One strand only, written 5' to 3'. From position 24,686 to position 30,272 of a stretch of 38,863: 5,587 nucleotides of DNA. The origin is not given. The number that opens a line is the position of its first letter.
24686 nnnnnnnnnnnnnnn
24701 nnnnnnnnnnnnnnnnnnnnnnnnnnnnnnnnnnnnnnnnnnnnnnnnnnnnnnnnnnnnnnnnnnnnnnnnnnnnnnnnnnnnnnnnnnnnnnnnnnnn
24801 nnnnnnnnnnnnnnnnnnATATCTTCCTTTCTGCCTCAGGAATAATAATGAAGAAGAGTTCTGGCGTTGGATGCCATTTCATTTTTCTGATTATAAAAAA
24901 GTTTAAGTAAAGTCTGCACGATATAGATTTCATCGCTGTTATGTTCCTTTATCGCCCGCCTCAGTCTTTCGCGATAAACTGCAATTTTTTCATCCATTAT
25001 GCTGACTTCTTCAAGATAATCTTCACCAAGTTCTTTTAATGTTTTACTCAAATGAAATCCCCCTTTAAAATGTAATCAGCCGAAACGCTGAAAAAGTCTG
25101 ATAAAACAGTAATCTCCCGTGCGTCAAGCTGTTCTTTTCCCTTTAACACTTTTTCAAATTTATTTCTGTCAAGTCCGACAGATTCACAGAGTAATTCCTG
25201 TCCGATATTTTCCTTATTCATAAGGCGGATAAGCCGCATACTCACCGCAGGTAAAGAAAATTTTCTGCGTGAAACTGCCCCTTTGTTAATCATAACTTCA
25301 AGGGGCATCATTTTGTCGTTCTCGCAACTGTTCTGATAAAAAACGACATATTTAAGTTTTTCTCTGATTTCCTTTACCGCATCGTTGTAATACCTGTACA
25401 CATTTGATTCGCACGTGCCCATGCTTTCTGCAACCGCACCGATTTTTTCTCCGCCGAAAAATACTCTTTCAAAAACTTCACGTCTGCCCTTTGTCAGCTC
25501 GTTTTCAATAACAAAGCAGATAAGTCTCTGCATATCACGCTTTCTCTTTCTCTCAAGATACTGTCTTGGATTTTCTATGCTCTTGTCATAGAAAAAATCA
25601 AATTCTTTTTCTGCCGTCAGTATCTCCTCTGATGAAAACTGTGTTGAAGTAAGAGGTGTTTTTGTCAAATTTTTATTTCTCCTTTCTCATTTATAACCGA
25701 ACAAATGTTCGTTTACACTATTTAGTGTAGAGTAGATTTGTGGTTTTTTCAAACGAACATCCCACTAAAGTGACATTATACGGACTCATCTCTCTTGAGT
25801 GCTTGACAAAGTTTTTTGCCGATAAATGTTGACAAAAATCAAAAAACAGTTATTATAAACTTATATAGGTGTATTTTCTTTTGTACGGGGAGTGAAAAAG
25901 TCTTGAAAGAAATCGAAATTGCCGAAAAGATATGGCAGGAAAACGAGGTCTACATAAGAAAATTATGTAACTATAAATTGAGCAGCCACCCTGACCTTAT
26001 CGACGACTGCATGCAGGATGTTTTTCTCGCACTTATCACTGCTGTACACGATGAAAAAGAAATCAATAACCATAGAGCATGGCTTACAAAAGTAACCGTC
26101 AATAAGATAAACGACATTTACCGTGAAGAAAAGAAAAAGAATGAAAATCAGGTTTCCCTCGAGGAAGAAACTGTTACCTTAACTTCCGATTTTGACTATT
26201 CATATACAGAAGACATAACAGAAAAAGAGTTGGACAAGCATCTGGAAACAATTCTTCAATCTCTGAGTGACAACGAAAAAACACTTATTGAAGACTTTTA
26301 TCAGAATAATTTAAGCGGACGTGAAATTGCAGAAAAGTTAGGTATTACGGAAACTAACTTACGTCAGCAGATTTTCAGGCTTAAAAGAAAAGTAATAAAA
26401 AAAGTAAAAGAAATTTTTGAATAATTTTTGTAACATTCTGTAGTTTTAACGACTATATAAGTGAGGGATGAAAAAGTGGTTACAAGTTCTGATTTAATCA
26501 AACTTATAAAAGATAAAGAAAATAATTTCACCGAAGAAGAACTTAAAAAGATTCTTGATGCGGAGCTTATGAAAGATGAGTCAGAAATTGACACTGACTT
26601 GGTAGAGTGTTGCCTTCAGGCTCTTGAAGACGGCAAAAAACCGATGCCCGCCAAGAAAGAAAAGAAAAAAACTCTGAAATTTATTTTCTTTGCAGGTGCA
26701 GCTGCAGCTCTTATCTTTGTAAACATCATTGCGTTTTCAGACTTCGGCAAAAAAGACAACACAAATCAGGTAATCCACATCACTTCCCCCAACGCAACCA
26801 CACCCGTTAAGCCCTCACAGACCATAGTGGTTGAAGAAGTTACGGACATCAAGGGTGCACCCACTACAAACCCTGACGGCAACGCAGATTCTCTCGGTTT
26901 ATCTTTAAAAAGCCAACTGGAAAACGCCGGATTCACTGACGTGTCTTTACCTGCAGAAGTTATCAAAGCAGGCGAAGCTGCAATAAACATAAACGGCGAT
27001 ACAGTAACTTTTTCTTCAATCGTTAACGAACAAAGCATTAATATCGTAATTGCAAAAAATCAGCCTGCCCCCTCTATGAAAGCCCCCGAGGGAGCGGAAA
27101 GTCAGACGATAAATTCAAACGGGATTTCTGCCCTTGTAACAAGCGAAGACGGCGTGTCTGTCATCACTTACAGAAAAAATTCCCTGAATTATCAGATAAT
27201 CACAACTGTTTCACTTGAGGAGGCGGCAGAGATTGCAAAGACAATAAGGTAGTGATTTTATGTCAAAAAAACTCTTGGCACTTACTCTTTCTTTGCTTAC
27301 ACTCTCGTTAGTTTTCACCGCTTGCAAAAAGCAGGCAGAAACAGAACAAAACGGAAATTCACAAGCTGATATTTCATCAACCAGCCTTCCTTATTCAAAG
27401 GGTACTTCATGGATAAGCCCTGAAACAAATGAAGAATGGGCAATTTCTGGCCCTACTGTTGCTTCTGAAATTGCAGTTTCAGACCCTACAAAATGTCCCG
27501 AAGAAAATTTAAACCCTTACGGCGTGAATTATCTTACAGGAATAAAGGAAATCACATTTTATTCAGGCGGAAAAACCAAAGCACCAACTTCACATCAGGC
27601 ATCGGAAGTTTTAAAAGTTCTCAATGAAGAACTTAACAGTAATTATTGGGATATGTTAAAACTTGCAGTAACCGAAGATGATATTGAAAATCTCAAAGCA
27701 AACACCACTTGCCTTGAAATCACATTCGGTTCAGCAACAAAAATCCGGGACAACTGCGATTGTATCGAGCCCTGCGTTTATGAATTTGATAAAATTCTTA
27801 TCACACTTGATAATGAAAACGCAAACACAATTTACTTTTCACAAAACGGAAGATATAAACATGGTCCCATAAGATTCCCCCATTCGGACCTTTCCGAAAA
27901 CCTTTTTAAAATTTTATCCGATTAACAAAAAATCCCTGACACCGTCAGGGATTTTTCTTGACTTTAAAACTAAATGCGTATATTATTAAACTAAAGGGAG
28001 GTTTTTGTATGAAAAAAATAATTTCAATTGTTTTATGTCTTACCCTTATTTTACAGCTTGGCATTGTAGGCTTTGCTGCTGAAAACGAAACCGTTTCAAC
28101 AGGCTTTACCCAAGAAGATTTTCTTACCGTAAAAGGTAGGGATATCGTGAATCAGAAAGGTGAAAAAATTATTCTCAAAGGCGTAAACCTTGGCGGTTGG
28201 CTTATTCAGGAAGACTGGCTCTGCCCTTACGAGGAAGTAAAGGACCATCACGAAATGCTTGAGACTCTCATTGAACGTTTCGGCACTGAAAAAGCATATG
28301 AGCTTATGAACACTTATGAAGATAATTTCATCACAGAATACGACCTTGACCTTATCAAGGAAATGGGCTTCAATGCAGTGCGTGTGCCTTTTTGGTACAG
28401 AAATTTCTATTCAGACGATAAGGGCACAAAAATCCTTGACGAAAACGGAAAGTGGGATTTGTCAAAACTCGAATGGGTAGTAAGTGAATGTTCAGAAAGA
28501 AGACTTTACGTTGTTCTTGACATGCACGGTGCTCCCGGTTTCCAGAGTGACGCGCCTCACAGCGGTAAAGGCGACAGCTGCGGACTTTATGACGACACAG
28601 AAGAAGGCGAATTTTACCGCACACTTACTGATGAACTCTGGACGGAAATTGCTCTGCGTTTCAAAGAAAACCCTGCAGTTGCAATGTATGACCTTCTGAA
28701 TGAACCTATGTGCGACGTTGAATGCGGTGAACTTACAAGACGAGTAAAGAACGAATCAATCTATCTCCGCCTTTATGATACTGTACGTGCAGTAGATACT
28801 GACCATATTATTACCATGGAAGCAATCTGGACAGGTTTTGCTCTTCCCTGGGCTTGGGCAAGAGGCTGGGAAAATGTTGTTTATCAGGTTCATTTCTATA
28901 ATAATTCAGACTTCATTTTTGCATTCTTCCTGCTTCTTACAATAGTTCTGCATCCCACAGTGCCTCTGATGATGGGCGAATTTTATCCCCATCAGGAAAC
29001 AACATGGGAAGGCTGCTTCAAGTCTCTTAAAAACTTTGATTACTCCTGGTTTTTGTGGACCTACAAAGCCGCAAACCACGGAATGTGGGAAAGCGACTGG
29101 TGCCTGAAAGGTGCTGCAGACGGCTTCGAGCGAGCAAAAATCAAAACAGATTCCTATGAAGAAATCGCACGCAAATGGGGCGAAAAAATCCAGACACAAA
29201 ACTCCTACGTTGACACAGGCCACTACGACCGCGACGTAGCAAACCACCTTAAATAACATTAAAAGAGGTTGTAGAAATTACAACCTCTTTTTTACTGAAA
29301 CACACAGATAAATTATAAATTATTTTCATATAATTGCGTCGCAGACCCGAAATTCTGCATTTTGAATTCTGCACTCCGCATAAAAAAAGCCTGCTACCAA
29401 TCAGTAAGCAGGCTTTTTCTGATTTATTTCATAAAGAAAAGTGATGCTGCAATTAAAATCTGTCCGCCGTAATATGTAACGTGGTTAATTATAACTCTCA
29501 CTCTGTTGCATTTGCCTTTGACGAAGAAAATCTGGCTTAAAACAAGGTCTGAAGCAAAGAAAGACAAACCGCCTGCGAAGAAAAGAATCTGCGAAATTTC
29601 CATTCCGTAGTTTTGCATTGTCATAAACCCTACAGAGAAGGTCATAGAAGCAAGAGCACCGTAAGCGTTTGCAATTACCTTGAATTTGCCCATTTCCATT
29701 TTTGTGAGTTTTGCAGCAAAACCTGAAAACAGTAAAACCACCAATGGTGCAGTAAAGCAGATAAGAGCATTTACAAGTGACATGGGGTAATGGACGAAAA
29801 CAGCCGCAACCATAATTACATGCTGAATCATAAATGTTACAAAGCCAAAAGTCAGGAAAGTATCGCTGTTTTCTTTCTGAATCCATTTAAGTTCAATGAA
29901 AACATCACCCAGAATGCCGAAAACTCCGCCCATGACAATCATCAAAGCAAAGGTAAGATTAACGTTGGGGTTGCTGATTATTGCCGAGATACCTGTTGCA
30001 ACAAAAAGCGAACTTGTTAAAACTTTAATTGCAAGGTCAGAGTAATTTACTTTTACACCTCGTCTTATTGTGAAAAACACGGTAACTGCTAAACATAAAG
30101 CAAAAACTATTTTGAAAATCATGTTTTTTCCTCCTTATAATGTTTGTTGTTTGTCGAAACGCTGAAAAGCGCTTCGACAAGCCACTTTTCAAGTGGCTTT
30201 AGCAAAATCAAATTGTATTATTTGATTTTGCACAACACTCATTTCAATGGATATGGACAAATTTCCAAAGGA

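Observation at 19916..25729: SOS-box-controlled fibre + lysis operon with no virion genes: candidate lysis-released fibre/LRR module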

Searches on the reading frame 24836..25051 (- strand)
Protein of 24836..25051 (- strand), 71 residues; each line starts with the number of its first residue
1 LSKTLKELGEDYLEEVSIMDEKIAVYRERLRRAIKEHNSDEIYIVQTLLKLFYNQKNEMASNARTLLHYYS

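Call 6: search_protein_families(library=pfam, proteins=[window:24836-25051:-], max_evalue=0.01)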
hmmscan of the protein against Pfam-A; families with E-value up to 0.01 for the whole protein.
window:24836-25051:- (71 aa): 0 families

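Call 7: search_protein_families(library=phrogs, proteins=[window:24836-25051:-], max_evalue=0.01)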
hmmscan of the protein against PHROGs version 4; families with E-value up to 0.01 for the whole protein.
window:24836-25051:- (71 aa): 0 families

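Call 46: search_protein_families(library=ncbifam, proteins=[window:24836-25051:-], max_evalue=1)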
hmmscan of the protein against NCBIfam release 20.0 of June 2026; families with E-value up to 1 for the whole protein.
window:24836-25051:- (71 aa): 0 families

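Call 105: search_solved_structures(query=A6, max_evalue=10)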
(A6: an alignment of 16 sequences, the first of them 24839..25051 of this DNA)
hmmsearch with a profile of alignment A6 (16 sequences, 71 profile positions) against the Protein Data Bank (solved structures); distinct sequences matched with E-value up to 10: 20.
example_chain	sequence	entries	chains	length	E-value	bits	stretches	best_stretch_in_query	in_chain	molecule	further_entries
7rdr_A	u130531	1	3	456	1.1e-12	51.1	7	17-63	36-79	Circular tendon repeat protein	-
6yip_A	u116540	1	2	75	0.12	15.8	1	8-36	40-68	Kinesin-like protein KIF20A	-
5gna_B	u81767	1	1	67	0.14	15.5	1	3-29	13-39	Flagellar hook-associated protein 2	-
23vu_A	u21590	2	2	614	0.16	15.4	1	16-67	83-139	UnCas12m4a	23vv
6lss_1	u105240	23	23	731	0.26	14.7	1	7-35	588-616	Nucleolar GTP-binding protein 2 | G Protein Nucleolar 2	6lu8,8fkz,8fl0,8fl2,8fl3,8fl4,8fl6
5lef_C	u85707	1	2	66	0.27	14.6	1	8-36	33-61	Kinesin-like protein KIF20A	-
8glv_Lf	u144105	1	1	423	0.3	14.5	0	17-53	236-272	Subunit of axonemal inner dynein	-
4p9f_A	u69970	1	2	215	0.34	14.3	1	24-59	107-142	HTH-type transcriptional regulator mcbR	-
8g4k_A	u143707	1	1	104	0.73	13.3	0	17-47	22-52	5HCS_TGFBR2_1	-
1ug7_A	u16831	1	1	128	1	12.7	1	11-48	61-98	2610208M17Rik protein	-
5vpa_B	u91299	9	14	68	1.1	12.7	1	21-67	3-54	Transcription factor jun-D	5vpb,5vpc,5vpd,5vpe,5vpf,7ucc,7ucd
5cwf_A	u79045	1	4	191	1.2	12.5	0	17-46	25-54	Designed helical repeat protein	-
8xyv_A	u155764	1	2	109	1.2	12.5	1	13-51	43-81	De novo designed protein 0705-5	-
8a8u_A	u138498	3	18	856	2.6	11.5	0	17-58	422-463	ATP-dependent Clp protease ATP-binding subunit ClpC1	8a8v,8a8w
8ycx_A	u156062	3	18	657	3.2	11.2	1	17-58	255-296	ATP-dependent Clp protease ATP-binding subunit ClpC1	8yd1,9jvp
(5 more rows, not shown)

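Call 106: search_protein_families(library=pfam, alignment_id=A6, max_evalue=10)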
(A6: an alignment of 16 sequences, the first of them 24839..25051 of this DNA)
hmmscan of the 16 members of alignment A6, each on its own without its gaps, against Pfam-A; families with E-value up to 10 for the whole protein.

A. member 1, window:24839-25051:- (71 aa): 2 families
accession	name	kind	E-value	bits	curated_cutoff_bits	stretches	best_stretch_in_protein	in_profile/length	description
PF07352.17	Phage_Mu_Gam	-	0.022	15.1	28.3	1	4-65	10-72/149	Bacteriophage Mu Gam like protein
PF23379.1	DUF7096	-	0.062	13.6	27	1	14-51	110-150/208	Domain of unknown function (DUF7096)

B. families by the number of members that match (of 16 scanned): 30 families (the first 25 are shown)
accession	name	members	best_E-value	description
PF07352.17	Phage_Mu_Gam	5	0.0094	Bacteriophage Mu Gam like protein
PF01544.23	CorA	4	0.0084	CorA-like Mg2+ transporter protein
PF06330.16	TRI5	3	0.012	Trichodiene synthase (TRI5)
PF17324.7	BLI1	3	0.18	BLOC-1 interactor 1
PF14394.12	DUF4423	2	0.00058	Domain of unknown function (DUF4423)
PF06476.17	DUF1090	2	0.017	Protein of unknown function (DUF1090)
PF06972.17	GIP1_N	2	0.022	GBF-interacting protein 1 N-terminal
PF17725.7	YBD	2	0.025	YAP binding domain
PF23379.1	DUF7096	2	0.062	Domain of unknown function (DUF7096)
PF12132.13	DUF3587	2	0.075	Protein of unknown function (DUF3587)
PF06394.18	Pepsin-I3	2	0.11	Pepsin inhibitor-3-like repeated domain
PF10960.13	Holin_BhlA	1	0.0025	BhlA holin family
PF14193.11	DUF4315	1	0.0051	Domain of unknown function (DUF4315)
PF06632.17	XRCC4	1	0.014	XRCC4 N-terminal domain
PF15188.11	CCDC-167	1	0.022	Coiled-coil domain-containing protein 167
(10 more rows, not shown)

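Call 111: search_protein_families(library=padloc, proteins=[window:24836-25051:-], max_evalue=0.001)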
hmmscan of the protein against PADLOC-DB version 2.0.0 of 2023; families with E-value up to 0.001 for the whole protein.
window:24836-25051:- (71 aa): 1 family
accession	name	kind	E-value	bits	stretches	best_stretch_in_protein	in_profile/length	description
PDLC00282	PtuA1|PtuA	-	0.00067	16.6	1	1-67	292-357/520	AAA ATPase domain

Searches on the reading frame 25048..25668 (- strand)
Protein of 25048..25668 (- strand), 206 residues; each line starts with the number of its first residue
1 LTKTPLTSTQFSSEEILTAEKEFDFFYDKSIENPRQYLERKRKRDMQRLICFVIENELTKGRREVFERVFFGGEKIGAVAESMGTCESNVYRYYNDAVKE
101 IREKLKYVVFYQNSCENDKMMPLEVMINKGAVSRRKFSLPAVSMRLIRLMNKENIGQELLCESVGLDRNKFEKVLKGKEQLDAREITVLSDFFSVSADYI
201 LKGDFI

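Call 6: search_protein_families(library=pfam, proteins=[window:25048-25668:-], max_evalue=0.01)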
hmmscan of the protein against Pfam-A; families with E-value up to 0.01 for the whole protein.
window:25048-25668:- (206 aa): 2 families
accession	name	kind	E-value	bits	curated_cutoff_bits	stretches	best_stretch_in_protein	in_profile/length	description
PF13443.12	HTH_26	-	0.0002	22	22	0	145-196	1-53/63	Cro/C1-type HTH DNA-binding domain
PF08281.18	Sigma70_r4_2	-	0.00035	20.6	25.7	1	56-100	9-53/54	Sigma-70, region 4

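Call 7: search_protein_families(library=phrogs, proteins=[window:25048-25668:-], max_evalue=0.01)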
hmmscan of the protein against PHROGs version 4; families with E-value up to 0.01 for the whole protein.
window:25048-25668:- (206 aa): 8 families
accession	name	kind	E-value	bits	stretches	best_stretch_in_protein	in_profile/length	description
phrog_36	-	transcription regulation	2.8e-06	28.1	1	36-130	121-212/220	transcriptional regulator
phrog_2967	-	transcription regulation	8.1e-06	26.5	1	143-204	12-73/225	transcriptional regulator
phrog_11138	-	unknown function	1.4e-05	26.4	1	36-106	72-140/142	-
phrog_1740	-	transcription regulation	7.9e-05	22.3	1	53-110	164-221/567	RNA polymerase sigma factor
phrog_8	-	transcription regulation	0.00031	21.3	1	137-202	72-137/346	transcriptional regulator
phrog_34939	-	unknown function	0.0052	17.4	1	139-201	6-70/280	-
phrog_1994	-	DNA, RNA and nucleotide metabolism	0.0061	17.5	0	145-204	3-62/170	DNA binding protein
phrog_2439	-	transcription regulation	0.0099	15.8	0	143-202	9-68/367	transcriptional regulator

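Call 41: search_dna_similar(query=window:25048-25668:-, collection=phages, mode=protein, max_evalue=0.001, max_rows=15)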
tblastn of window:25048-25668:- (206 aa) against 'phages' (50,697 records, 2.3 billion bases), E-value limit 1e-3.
No match.

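Call 45: search_solved_structures(query=window:25048-25668:-, max_evalue=1)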
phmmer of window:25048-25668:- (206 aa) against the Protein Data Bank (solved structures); distinct sequences matched with E-value up to 1: 2.
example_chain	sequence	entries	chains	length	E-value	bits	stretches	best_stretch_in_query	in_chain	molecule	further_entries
6pfj_A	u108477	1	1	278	0.83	12.7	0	24-106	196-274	RNA polymerase sigma factor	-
6pfv_A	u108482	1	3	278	0.85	12.7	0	24-106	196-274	RNA polymerase sigma factor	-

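Call 46: search_protein_families(library=ncbifam, proteins=[window:25048-25668:-], max_evalue=1)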
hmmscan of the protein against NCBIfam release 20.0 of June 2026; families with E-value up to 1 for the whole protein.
window:25048-25668:- (206 aa): 5 families
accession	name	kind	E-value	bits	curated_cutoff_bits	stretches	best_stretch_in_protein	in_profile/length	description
TIGR02985.1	Sig70_bacteroi1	subfamily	4.9e-06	26.8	126.4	1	32-105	93-162/162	RNA polymerase sigma-70 factor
TIGR02937.1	sigma70-ECF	superfamily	0.0002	21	42.9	1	28-105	89-165/165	sigma-70 family RNA polymerase sigma factor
NF041951.1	phage_RstR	subfamily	0.00039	20.7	80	1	143-201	4-62/108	RstR family transcriptional repressor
NF009194.0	PRK12542.1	equivalog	0.015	15.5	211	1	27-103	92-168/185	RNA polymerase sigma factor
NF007227.0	PRK09645.1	subfamily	0.069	13.1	202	1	39-106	104-171/177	sigma-70 family RNA polymerase sigma factor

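Call 91: find_homologous_proteins(query=window:25048-25668:-, max_evalue=0.001)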
Query window:25048-25668:- (206 aa): 9 proteins with E <= 0.001 among 234 candidates.
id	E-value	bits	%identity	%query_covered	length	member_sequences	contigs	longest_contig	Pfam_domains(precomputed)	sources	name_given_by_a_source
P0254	3.7e-129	446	100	100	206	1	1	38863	-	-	-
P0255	3.4e-104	365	80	100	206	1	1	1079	-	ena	-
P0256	1.2e-95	337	76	100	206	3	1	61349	PF08281.19,PF13443.13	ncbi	-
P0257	6.0e-95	334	75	100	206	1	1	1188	PF08281.19,PF13443.13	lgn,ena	-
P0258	1.1e-79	285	71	90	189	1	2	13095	PF13443.13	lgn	-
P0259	9.0e-74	265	62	100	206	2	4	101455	-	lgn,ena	-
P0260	3.4e-61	224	55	100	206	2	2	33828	PF08281.19,PF13443.13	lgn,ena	-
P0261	1.6e-56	209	50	100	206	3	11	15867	-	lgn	-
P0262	9.2e-55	203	49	100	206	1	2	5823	PF08281.19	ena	-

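Call 111: search_protein_families(library=padloc, proteins=[window:25048-25668:-], max_evalue=0.001)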
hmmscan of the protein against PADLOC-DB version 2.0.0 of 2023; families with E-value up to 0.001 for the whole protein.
window:25048-25668:- (206 aa): 1 family
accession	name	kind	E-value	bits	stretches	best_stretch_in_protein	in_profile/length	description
PDLC04775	PDC-M69A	-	1.9e-06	26.4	1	143-202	9-68/113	-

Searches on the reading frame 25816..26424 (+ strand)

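Call 8: search_protein_families(library=pfam, proteins=[window:25816-26424:+], max_evalue=0.001)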
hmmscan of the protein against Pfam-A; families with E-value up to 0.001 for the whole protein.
window:25816-26424:+ (202 aa): 5 families
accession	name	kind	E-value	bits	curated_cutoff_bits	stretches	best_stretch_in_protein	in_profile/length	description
PF08281.18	Sigma70_r4_2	-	5.4e-08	32.8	25.7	1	143-192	4-53/54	Sigma-70, region 4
PF04542.20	Sigma70_r2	-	2.4e-07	30.9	24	1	53-106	14-69/71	Sigma-70 region 2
PF04545.22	Sigma70_r4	-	1.8e-05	24.6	24.1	1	147-188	2-43/50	Sigma-70, region 4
PF18024.7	HTH_50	-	9.5e-05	22.5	27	1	150-180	8-38/50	Helix-turn-helix domain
PF08279.18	HTH_11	-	0.00076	19.7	25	0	163-192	13-42/55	HTH domain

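Call 46: search_protein_families(library=ncbifam, proteins=[window:25816-26424:+], max_evalue=1)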
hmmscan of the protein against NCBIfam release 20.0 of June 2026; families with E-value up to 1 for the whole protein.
window:25816-26424:+ (202 aa): 85 families (the best 25 are shown)
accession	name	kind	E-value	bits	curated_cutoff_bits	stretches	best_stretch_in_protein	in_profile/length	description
TIGR02937.1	sigma70-ECF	superfamily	7e-23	81.1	42.9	1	36-196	3-164/165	sigma-70 family RNA polymerase sigma factor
TIGR02989.1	Sig-70_gvs1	subfamily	1.2e-16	61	124.55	1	40-194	7-155/158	RNA polymerase sigma-70 factor, Rhodopirellula/Verrucomicrobium family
NF007215.0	PRK09637.1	equivalog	8.5e-16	58.5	212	1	37-192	4-149/181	RNA polymerase sigma factor SigZ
TIGR02985.1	Sig70_bacteroi1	subfamily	1.4e-15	57.9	126.4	1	46-187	10-152/162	RNA polymerase sigma-70 factor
TIGR02959.1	SigZ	equivalog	2.3e-15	56.9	168.65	1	40-192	1-143/170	RNA polymerase sigma factor SigZ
TIGR02950.1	SigM_subfam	subfamily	2.9e-13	50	147.95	1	53-196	18-156/159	RNA polymerase sigma factor, SigM family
NF058625.1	sigma_PG0214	equivalog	4.6e-12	46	130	1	54-199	23-163/170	GFO_1088 family ECF-type sigma factor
TIGR02952.1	Sig70_famx2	equivalog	8.8e-12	45.3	206.45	1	53-189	30-162/170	ECF subfamily RNA polymerase sigma factor, BldN family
NF009166.1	PRK12513.1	equivalog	2.5e-11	43.6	206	1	54-180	41-169/193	RNA polymerase sigma factor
NF009174.0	PRK12522.1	equivalog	1.3e-10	41.6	217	1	43-198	12-168/175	RNA polymerase sigma factor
NF007226.0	PRK09644.1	equivalog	3.6e-10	40.1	199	1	43-197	12-157/166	RNA polymerase sigma factor SigM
NF009188.0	PRK12536.1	subfamily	3.7e-10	40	250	1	42-198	38-187/190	RNA polymerase sigma factor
NF009172.0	PRK12519.1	subfamily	6.5e-10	38.9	222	1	59-193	53-189/194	RNA polymerase sigma factor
NF008891.0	PRK11924.1-5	subfamily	1.2e-09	38.5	259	1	60-196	28-161/171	RNA polymerase sigma factor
TIGR02479.1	FliA_WhiG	subfamily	2e-09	37.5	189.6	1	81-199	114-221/224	FliA/WhiG family RNA polymerase sigma factor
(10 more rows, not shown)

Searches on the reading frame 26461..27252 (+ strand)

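Call 9: search_protein_families(library=pfam, proteins=[window:26461-27252:+], max_evalue=0.001)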
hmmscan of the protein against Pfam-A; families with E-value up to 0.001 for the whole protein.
window:26461-27252:+ (263 aa): 1 family
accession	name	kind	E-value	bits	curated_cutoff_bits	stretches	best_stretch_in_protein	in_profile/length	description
PF14285.11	DUF4367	-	0.0004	21.3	22.1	1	198-262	45-110/110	Domain of unknown function (DUF4367)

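Call 111: search_protein_families(library=padloc, proteins=[window:26461-27252:+], max_evalue=0.001)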
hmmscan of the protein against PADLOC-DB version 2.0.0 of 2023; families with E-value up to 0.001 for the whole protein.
window:26461-27252:+ (263 aa): 0 families

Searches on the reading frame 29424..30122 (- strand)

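Call 9: search_protein_families(library=pfam, proteins=[window:29424-30122:-], max_evalue=0.001)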
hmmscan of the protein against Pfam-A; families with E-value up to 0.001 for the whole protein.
window:29424-30122:- (232 aa): 1 family
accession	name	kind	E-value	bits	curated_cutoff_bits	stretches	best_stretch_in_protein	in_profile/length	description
PF07947.19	YhhN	-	1.3e-15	58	25.6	1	31-228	4-182/182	YhhN family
